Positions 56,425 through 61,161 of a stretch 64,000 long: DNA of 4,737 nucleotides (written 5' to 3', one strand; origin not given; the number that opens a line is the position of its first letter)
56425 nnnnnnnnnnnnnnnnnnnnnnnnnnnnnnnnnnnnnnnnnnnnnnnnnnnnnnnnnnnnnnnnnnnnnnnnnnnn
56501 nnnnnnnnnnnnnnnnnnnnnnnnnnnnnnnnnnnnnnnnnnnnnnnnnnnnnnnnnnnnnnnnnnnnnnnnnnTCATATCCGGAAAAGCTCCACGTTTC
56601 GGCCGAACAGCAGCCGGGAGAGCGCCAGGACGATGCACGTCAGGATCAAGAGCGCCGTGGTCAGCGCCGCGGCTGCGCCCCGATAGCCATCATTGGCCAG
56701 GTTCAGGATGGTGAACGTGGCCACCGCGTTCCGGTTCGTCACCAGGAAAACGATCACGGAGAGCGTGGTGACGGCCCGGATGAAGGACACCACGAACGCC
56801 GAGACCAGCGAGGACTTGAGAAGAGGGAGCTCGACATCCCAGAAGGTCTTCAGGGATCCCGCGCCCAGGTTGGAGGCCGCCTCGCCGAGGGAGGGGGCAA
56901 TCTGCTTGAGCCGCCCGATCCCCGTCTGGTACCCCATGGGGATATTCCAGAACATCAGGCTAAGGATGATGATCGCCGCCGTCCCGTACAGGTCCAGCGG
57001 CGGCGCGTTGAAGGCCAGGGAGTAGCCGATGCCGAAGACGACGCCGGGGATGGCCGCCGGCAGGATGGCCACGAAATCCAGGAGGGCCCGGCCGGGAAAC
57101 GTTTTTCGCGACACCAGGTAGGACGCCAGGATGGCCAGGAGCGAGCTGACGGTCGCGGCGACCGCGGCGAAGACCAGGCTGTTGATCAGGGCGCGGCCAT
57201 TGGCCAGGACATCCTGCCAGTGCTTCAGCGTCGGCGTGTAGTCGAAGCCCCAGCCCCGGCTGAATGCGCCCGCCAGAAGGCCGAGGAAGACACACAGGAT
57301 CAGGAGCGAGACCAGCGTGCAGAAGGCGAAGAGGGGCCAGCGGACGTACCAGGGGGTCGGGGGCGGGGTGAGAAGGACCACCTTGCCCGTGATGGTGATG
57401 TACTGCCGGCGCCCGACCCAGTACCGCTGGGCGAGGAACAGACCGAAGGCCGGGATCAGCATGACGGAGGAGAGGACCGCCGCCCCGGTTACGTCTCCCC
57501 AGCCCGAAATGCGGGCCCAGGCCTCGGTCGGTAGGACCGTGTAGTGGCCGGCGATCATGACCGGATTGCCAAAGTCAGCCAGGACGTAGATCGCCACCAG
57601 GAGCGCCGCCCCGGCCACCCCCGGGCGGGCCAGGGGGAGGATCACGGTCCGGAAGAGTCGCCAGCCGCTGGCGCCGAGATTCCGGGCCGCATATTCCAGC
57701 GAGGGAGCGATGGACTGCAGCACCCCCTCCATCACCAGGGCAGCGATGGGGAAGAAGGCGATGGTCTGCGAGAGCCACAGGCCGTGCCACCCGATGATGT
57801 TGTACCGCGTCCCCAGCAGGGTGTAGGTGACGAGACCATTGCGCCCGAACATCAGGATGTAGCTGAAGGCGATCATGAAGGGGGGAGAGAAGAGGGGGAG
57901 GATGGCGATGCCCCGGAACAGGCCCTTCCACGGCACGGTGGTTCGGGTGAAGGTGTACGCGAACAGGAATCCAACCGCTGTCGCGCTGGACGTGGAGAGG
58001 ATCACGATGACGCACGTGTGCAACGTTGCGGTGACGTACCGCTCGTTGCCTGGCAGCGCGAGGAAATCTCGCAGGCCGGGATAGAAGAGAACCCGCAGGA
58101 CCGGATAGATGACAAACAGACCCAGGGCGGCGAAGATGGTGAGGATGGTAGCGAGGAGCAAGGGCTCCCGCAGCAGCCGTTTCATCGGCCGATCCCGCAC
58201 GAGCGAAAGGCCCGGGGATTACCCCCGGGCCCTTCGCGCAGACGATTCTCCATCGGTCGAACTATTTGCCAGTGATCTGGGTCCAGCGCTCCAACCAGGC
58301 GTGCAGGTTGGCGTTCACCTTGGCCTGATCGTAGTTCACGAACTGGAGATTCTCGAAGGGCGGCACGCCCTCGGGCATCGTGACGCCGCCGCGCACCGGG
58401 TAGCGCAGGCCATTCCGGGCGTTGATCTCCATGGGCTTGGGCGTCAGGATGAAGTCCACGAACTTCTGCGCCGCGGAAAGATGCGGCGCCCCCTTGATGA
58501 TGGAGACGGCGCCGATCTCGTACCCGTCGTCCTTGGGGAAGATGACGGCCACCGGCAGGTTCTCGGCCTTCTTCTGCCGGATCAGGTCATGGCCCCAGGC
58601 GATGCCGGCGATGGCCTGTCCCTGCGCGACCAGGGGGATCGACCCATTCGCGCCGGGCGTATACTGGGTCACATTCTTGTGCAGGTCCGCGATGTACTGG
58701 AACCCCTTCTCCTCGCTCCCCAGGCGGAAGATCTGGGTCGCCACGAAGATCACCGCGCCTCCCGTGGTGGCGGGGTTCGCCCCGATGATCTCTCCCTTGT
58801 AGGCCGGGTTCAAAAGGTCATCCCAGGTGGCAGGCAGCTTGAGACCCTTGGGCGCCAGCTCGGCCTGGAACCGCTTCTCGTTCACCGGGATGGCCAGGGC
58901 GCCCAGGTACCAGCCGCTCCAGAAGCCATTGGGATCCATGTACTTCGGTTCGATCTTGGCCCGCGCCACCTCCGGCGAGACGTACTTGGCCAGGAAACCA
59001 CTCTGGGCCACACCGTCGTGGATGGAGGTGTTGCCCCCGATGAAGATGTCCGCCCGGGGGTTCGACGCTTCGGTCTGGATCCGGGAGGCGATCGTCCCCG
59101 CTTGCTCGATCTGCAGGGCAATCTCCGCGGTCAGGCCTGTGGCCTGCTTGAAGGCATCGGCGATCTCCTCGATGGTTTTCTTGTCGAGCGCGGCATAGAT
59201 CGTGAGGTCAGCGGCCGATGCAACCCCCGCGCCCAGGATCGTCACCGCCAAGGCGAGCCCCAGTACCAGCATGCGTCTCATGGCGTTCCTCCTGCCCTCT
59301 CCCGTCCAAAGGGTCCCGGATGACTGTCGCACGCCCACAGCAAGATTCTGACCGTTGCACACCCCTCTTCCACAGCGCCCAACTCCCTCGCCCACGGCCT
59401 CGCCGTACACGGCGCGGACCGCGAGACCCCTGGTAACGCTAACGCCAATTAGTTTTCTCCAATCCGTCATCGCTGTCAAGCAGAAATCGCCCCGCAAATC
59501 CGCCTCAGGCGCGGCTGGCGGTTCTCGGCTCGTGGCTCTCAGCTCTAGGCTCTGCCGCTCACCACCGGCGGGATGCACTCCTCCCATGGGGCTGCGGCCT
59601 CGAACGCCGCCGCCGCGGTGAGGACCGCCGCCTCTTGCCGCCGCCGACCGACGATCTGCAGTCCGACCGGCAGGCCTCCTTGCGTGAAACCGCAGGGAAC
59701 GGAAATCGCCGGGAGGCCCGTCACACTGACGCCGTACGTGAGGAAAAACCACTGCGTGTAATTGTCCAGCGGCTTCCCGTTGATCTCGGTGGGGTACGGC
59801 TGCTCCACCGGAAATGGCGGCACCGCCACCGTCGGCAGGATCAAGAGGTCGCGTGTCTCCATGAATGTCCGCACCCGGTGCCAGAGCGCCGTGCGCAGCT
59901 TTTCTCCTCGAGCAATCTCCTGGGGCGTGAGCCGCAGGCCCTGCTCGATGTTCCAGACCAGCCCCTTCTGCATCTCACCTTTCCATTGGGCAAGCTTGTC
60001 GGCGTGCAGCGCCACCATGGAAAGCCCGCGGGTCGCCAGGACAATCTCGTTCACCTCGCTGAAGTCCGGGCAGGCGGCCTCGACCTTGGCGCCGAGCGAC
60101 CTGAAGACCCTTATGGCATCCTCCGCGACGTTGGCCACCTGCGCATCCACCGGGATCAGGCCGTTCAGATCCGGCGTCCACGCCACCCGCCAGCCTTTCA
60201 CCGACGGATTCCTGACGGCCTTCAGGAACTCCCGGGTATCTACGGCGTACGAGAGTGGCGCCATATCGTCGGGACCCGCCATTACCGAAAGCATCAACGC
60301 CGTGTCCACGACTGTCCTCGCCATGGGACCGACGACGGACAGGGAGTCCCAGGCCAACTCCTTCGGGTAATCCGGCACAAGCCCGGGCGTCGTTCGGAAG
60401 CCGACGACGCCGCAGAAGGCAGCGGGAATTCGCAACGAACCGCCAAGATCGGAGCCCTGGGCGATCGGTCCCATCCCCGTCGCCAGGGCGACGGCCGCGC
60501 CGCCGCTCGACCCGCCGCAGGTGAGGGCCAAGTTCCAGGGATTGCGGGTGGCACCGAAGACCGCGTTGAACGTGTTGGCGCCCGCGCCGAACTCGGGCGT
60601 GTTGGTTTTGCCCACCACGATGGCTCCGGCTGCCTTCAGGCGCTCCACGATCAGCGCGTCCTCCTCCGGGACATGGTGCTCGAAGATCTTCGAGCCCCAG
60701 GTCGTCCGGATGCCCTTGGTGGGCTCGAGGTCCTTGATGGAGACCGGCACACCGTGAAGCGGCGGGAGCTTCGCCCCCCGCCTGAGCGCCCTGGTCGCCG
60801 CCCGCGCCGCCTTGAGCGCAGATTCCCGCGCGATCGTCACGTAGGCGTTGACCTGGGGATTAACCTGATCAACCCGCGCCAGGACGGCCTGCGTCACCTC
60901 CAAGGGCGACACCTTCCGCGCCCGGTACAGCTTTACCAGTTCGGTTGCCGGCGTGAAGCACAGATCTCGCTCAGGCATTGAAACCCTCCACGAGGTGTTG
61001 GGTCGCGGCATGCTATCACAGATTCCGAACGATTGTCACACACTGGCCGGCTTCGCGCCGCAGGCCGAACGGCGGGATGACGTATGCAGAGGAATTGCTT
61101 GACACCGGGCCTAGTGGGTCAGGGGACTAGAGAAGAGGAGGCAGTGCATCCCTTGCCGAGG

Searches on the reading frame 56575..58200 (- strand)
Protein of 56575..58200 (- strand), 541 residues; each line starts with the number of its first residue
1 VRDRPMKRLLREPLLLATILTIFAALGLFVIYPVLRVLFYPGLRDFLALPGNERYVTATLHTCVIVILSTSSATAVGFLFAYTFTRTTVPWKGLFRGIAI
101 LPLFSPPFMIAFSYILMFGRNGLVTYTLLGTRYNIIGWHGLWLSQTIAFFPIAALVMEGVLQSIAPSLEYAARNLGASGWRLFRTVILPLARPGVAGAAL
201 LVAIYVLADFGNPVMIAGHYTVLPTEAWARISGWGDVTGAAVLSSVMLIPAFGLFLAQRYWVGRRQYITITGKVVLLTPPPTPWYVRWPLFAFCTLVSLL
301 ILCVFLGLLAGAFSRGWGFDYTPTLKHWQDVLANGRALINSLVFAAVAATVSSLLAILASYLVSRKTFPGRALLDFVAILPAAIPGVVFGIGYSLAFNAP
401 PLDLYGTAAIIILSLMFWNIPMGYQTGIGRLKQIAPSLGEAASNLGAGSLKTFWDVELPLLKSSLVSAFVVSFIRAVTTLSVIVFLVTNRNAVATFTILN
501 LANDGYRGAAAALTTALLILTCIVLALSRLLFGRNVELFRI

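Call 33: search_protein_families(library=ncbifam, proteins=[window:56575-58200:-], max_evalue=0.00001)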
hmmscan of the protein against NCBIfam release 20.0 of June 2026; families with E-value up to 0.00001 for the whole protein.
window:56575-58200:- (541 aa): 30 families (the best 25 are shown)
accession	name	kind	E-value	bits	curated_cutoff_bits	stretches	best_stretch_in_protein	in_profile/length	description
TIGR03262.1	PhnU2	equivalog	4.3e-82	276.5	593.25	1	40-528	37-528/546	putative 2-aminoethylphosphonate ABC transporter permease subunit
TIGR02141.1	modB_ABC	equivalog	7.1e-37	127.1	182.6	2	66-260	7-204/208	molybdate ABC transporter permease subunit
TIGR00969.1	3a0106s02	subfamily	9.3e-36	123.7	240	2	19-221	22-226/272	sulfate ABC transporter permease subunit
TIGR01581.1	Mo_ABC_porter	hypoth_equivalog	5.6e-35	120.8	210.3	2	60-255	24-222/225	ABC transporter permease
NF006939.0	PRK09421.1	equivalog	4.2e-31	108.1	262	2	64-215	17-170/230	molybdate ABC transporter permease subunit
NF007047.0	PRK09500.1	equivalog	7.3e-30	104.4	326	2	316-532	34-252/257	spermidine/putrescine ABC transporter permease PotC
NF040839.1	tungstate_WtpB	equivalog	5.7e-28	98.2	340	2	293-534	6-250/251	tungstate ABC transporter permease WtpB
TIGR02139.1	permease_CysT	equivalog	8.8e-28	97.6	246.1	2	295-527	14-254/265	sulfate ABC transporter permease subunit CysT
TIGR02140.1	permease_CysW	equivalog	1.1e-25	90.6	329.1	2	20-220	10-211/261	sulfate ABC transporter permease subunit CysW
NF008208.0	PRK10971.1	equivalog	1e-22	80.9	415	2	330-528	49-263/277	sulfate/thiosulfate ABC transporter permease CysT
NF011624.0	PRK15050.1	equivalog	1.2e-22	80.4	247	1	19-264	28-288/297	2-aminoethylphosphonate ABC transporter permease subunit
TIGR03226.1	PhnU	equivalog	2e-20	73.4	283.45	1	6-260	43-302/311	2-aminoethylphosphonate ABC transporter permease subunit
TIGR03255.1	PhnV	equivalog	1.4e-18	67.6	358.7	1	293-525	23-258/270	2-aminoethylphosphonate ABC transport system, membrane component PhnV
NF008620.0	PRK11602.1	equivalog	2e-15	56.8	442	2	39-218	46-226/291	sulfate/thiosulfate ABC transporter permease CysW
NF040932.1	ABC_arch_GlcU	equivalog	1.3e-14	54.5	340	1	57-250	60-251/272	glucose ABC transporter permease GlcU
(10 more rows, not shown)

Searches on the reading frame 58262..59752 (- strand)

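Call 33: search_protein_families(library=ncbifam, proteins=[window:58262-59752:-], max_evalue=0.00001)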
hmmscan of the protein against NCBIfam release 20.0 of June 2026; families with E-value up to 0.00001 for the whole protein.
window:58262-59752:- (496 aa): 4 families
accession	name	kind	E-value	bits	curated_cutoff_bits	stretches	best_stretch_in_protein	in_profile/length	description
TIGR03261.1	phnS2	equivalog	2.2e-43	148.6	392.75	1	166-491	6-326/334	putative 2-aminoethylphosphonate ABC transporter substrate-binding protein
NF011620.1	PRK15046.1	equivalog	3.8e-23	81.8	310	1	161-491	5-333/334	2-aminoethylphosphonate ABC transporter substrate-binding protein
TIGR03227.1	PhnS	equivalog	6.9e-22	77.8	395.3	1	168-492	21-344/360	2-aminoethylphosphonate ABC transporter substrate-binding protein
TIGR01254.1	sfuA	subfamily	1.7e-14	53.8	93.4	1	188-490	14-306/306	thiamine ABC transporter substrate-binding protein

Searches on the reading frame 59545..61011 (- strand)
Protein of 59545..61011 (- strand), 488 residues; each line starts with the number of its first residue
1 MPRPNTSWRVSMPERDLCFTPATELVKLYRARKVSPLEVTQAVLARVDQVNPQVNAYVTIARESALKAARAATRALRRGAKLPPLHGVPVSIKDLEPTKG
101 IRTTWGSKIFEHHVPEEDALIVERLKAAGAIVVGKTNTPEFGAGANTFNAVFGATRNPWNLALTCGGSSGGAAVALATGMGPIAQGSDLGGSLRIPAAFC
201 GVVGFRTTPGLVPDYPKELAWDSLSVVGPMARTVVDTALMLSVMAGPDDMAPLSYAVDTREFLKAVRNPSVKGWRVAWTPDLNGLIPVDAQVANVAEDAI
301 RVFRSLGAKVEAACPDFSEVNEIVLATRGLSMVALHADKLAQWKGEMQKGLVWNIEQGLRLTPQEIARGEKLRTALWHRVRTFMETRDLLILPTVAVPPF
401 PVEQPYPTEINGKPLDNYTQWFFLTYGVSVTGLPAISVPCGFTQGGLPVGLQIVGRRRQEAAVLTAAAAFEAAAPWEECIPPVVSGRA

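Call 30: find_encoding_contigs(protein=window:59545-61011:-, flank=10000, max_places=3)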
Protein window:59545-61011:- (488 aa): no gene with exactly this product is on record in the collection.

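Call 33: search_protein_families(library=ncbifam, proteins=[window:59545-61011:-], max_evalue=0.00001)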
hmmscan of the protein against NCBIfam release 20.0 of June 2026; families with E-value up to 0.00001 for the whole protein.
window:59545-61011:- (488 aa): 26 families (the best 25 are shown)
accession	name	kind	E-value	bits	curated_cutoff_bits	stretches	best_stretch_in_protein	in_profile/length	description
NF005686.0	PRK07486.1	subfamily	5.1e-147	490.5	465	1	12-484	6-483/486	amidase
NF004815.0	PRK06169.1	equivalog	1.9e-128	429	506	1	20-482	10-467/471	amidase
NF004816.0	PRK06170.1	equivalog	6.8e-96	321.8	503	1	14-473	6-481/493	amidase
NF005687.0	PRK07487.1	subfamily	1e-95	321.3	428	1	20-474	8-456/468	amidase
NF005450.0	PRK07042.1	equivalog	1.9e-94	316.7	458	1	21-476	8-454/464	amidase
NF009119.0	PRK12470.1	equivalog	3.8e-84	283.4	498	1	12-483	1-461/462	amidase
NF004717.0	PRK06061.1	equivalog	9.3e-81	271.9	498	1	23-483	20-476/483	amidase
TIGR00132.1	gatA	equivalog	2.3e-78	264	481.1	2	29-312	5-283/466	Asp-tRNA(Asn)/Glu-tRNA(Gln) amidotransferase subunit GatA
NF006631.0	PRK09201.1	equivalog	1.8e-73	247.9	461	1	20-473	7-454/466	AtzE family amidohydrolase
NF005688.0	PRK07488.1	equivalog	2.5e-73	247.6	532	2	15-324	6-299/474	indoleacetamide hydrolase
TIGR02715.1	amido_AtzE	subfamily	2.2e-70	237.8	425.75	1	23-472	3-446/452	AtzE family amidohydrolase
NF005565.0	PRK07235.1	subfamily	1.9e-66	224.8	545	2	60-362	65-369/506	amidase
NF005899.0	PRK07869.1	equivalog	1.7e-63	215.1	418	1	21-478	16-466/471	amidase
NF005460.0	PRK07056.1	subfamily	1.7e-61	208.6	447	1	33-473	21-452/457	amidase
NF004766.0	PRK06102.1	equivalog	3.4e-60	204.5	559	1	22-473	10-450/455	amidase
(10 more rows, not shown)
